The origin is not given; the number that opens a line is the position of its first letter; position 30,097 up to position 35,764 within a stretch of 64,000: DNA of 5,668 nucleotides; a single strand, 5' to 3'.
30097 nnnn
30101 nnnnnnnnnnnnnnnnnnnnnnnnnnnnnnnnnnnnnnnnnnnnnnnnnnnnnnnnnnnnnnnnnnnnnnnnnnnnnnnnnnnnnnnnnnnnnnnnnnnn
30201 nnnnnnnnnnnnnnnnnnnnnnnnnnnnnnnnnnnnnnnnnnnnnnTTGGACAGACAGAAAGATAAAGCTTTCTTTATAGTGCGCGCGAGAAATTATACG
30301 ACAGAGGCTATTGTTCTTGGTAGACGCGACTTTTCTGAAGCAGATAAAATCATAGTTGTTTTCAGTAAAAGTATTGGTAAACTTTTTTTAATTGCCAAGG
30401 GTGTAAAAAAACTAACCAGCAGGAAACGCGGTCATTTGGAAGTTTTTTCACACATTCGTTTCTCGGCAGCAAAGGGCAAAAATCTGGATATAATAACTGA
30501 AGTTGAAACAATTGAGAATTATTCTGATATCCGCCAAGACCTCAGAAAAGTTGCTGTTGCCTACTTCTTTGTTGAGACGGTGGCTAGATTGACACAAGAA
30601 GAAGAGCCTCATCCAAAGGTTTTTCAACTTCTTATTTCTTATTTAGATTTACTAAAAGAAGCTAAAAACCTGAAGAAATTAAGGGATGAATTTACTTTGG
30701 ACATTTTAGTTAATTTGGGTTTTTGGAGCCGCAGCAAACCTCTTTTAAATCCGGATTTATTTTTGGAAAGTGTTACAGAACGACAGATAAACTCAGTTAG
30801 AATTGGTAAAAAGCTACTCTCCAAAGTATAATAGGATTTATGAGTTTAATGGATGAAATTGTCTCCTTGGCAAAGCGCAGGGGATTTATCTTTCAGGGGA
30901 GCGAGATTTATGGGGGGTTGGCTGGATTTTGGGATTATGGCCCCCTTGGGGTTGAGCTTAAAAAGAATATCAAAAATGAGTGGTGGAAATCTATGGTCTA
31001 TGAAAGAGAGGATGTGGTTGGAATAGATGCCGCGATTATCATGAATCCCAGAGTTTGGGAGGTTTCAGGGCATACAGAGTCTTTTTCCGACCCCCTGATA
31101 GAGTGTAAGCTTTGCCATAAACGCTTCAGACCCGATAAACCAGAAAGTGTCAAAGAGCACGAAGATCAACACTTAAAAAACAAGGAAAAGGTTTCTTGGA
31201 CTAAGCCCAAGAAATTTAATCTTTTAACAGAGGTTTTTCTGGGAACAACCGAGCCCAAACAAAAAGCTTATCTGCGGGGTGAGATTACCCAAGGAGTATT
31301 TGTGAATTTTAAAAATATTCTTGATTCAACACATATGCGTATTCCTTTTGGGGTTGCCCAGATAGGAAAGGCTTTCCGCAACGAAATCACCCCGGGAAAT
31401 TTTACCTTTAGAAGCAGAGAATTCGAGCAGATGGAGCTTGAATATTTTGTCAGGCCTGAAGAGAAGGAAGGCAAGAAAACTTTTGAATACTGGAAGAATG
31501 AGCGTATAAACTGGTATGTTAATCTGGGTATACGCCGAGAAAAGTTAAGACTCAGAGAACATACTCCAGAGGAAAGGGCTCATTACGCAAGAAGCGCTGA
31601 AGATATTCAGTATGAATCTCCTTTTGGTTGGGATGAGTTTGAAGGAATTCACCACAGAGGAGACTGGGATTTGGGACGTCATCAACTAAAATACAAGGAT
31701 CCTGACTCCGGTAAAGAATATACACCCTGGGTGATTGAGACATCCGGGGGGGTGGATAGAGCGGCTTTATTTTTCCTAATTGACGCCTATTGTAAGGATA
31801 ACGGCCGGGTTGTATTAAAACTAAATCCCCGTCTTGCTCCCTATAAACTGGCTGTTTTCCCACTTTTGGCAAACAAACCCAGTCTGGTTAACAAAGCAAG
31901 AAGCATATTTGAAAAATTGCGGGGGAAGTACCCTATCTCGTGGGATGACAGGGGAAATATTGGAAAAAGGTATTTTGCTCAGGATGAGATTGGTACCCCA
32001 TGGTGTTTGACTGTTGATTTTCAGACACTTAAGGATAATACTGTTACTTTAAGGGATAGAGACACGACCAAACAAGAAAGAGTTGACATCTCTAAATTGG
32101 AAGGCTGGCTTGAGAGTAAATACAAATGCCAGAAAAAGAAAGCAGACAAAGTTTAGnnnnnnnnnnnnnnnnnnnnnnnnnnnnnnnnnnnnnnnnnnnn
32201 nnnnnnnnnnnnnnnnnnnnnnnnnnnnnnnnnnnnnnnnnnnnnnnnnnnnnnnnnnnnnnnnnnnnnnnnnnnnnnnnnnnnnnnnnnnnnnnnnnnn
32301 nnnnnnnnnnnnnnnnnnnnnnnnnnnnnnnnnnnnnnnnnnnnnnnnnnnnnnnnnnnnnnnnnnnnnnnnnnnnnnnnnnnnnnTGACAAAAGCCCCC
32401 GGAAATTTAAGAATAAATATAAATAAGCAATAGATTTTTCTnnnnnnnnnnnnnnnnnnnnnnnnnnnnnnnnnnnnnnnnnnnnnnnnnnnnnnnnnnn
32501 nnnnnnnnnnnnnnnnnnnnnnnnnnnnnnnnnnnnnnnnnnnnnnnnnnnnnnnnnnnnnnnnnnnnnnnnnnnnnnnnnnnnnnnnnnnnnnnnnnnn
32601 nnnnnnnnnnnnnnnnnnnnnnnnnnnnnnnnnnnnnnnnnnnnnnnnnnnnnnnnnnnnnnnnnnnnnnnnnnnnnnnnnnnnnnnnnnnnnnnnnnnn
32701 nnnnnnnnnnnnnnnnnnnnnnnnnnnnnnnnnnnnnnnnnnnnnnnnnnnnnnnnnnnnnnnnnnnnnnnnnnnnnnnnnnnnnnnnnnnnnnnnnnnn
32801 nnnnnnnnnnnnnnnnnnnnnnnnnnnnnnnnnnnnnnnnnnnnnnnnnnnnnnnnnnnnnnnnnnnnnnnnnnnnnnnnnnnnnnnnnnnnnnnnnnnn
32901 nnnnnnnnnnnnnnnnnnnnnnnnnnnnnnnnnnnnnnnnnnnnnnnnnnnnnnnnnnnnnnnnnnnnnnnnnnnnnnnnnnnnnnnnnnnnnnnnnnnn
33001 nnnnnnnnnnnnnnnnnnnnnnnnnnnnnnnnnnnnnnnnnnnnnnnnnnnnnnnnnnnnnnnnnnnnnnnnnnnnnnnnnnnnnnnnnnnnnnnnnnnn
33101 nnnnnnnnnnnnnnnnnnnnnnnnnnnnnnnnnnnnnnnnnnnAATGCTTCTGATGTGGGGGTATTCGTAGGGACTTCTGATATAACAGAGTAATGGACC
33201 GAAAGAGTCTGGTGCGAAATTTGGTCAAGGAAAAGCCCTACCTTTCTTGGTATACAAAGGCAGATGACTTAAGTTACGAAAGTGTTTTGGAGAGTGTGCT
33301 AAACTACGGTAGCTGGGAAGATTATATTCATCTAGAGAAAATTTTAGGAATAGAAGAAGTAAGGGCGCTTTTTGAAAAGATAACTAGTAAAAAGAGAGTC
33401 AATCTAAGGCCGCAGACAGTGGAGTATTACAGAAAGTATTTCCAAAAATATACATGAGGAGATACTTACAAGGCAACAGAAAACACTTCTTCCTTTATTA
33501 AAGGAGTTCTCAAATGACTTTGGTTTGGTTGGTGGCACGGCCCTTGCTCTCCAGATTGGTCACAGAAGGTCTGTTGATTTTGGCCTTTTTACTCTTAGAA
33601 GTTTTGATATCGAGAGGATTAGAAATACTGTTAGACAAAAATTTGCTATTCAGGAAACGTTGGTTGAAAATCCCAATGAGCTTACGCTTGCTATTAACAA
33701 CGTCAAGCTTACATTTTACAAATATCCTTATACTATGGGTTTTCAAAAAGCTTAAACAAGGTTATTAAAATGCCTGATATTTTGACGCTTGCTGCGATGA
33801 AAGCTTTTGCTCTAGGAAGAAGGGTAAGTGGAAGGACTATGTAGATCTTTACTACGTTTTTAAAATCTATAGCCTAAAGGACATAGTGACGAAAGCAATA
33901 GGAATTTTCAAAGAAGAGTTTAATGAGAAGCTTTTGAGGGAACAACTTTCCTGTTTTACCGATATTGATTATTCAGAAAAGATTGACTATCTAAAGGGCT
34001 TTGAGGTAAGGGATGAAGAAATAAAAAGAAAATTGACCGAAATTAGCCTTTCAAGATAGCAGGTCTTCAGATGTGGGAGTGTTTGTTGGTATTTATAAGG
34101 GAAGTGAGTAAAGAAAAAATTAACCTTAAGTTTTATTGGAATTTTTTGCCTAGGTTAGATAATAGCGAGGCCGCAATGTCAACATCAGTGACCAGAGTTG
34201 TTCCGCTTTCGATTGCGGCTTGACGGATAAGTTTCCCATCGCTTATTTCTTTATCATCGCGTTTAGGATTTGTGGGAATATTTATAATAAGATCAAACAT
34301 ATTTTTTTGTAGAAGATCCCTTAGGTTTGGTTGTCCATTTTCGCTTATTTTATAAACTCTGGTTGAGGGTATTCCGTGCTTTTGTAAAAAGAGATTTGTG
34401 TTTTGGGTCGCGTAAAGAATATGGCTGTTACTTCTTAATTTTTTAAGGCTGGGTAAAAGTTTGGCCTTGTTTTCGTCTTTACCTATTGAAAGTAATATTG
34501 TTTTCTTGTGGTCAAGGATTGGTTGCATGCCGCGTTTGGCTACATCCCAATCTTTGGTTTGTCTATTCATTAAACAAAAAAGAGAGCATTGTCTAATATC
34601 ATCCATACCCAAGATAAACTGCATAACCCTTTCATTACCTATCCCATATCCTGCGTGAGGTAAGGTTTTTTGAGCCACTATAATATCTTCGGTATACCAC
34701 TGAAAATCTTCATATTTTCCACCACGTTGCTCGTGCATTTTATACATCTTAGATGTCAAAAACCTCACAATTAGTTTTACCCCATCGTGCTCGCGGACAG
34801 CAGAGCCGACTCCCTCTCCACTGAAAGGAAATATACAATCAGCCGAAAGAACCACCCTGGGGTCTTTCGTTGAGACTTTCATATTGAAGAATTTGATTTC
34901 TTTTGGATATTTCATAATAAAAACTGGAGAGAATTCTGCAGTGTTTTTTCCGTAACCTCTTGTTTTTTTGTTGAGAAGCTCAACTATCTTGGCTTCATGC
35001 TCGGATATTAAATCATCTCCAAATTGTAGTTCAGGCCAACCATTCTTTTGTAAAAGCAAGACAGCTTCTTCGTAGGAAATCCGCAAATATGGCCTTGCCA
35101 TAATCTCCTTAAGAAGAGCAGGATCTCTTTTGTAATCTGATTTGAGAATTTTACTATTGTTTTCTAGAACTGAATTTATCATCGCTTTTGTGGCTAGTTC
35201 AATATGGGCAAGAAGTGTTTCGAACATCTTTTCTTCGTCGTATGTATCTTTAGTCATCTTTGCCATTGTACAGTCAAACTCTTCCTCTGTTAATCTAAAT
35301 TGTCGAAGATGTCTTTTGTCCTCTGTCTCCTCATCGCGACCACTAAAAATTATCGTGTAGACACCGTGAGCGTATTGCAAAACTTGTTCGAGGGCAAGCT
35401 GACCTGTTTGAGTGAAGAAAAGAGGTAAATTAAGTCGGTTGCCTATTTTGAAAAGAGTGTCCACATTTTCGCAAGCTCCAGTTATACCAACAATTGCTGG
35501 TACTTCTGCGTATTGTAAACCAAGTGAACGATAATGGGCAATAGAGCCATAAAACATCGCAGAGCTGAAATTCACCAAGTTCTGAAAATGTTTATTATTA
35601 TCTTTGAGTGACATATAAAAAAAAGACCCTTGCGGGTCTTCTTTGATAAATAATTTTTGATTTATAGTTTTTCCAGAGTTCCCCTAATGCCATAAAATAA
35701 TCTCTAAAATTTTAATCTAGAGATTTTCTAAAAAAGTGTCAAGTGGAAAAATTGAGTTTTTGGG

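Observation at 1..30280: A ~30-kb co-directional glycan-assembly supercluster dominated by extracytoplasmic GT-C enzymes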

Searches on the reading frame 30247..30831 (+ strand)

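Call 6: search_protein_families(library=pfam, proteins=[window:30247-30831:+], max_evalue=0.01)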
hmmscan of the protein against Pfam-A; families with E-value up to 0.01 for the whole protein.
window:30247-30831:+ (194 aa): 2 families
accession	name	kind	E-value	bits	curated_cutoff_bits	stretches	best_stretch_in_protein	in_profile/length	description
PF11967.14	RecO_N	-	2.7e-20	72.6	27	1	16-92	3-80/80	Recombination protein O N terminal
PF02565.21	RecO_C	-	1.1e-12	48.4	22.1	1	96-159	1-64/157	Recombination protein O C terminal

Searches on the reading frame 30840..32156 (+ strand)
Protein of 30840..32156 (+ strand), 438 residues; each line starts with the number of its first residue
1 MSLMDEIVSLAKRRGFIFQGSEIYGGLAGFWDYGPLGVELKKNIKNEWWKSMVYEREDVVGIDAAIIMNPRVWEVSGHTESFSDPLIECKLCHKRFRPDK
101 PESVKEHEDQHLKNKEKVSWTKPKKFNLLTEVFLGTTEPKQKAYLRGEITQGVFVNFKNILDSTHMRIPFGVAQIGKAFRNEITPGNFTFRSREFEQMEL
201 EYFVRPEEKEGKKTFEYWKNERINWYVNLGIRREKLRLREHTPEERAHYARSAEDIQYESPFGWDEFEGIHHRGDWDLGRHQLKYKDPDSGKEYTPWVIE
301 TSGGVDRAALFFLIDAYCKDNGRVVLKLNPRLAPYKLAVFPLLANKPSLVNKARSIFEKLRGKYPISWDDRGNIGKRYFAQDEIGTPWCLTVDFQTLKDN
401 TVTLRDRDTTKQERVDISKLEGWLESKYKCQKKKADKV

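Call 6: search_protein_families(library=pfam, proteins=[window:30840-32156:+], max_evalue=0.01)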
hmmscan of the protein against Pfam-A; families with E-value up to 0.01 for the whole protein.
window:30840-32156:+ (438 aa): 2 families
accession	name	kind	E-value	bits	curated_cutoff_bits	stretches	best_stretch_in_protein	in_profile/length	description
PF03129.25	HGTP_anticodon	-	1.1e-17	64.3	21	1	337-426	2-93/94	Anticodon binding domain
PF00587.30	tRNA-synt_2b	-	6.5e-08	33.3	29.3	1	140-307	8-170/179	tRNA synthetase class II core domain (G, H, P, S and T)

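Call 86: search_protein_families(library=ncbifam, proteins=[window:30840-32156:+], max_evalue=0.00001)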
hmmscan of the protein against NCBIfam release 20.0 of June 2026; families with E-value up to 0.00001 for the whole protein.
window:30840-32156:+ (438 aa): 7 families
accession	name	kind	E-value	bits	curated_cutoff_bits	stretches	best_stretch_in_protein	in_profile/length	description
NF003211.1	PRK04173.1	equivalog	2.3e-169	564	312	1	4-423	1-453/454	glycine--tRNA ligase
TIGR00389.1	glyS_dimeric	equivalog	1.6e-137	459.5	243.3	3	4-225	3-238/565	glycine--tRNA ligase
NF011484.0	PRK14894.1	equivalog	4.4e-124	414.6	1050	2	4-318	6-334/539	glycine--tRNA ligase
NF008979.1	PRK12325.1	exception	1.3e-13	50.7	550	1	313-419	326-431/437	proline--tRNA ligase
NF006625.0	PRK09194.1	equivalog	4.5e-11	42.3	558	1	313-420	449-554/559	proline--tRNA ligase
TIGR00409.1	proS_fam_II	equivalog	3e-07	29.7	306.7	0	331-424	470-565/568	proline--tRNA ligase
TIGR00408.1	proS_fam_I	equivalog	3.3e-07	29.6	437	1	270-425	224-378/475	proline--tRNA ligase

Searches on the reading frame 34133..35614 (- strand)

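Call 17: search_protein_families(library=pfam, proteins=[window:34133-35614:-], max_evalue=0.001)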
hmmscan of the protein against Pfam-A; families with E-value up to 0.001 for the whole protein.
window:34133-35614:- (493 aa): 2 families
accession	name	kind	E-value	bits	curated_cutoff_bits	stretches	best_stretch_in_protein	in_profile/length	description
PF00152.25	tRNA-synt_2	-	4e-25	89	25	1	38-347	46-305/308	tRNA synthetases class II (D, K and N)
PF02142.27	MGS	-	5.9e-14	52.4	24.1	1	386-476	2-94/94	MGS-like domain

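Call 86: search_protein_families(library=ncbifam, proteins=[window:34133-35614:-], max_evalue=0.00001)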
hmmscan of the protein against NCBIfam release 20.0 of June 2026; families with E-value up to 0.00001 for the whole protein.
window:34133-35614:- (493 aa): 9 families
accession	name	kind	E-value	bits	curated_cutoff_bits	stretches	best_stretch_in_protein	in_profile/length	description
NF003037.0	PRK03932.1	equivalog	4.1e-40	138.1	414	1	7-352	126-448/451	asparagine--tRNA ligase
TIGR00457.1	asnS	equivalog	4.4e-38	131.3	342.6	1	35-351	157-451/455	asparagine--tRNA ligase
NF003483.0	PRK05159.1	equivalog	1.2e-19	70.5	353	1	47-346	168-429/438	aspartate--tRNA(Asn) ligase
TIGR00458.1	aspS_nondisc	equivalog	4.7e-15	55.5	368.4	1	45-347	162-420/428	aspartate--tRNA(Asn) ligase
NF003671.0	PRK05294.1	equivalog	1.6e-12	45.9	599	1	359-486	923-1044/1058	carbamoyl-phosphate synthase large subunit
NF005052.0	PRK06462.1-1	equivalog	2.9e-12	46.3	368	1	126-344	157-341/353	asparagine synthetase A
TIGR01369.1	CPSaseII_lrg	equivalog_domain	1.2e-11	43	1027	1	369-485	937-1049/1052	carbamoyl-phosphate synthase (glutamine-hydrolyzing) large subunit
NF005054.0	PRK06462.1-4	equivalog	4e-09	36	309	1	229-347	203-309/318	asparagine synthetase A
NF005055.0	PRK06462.1-5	equivalog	3.9e-07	29.5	389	1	60-346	82-331/341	asparagine synthetase A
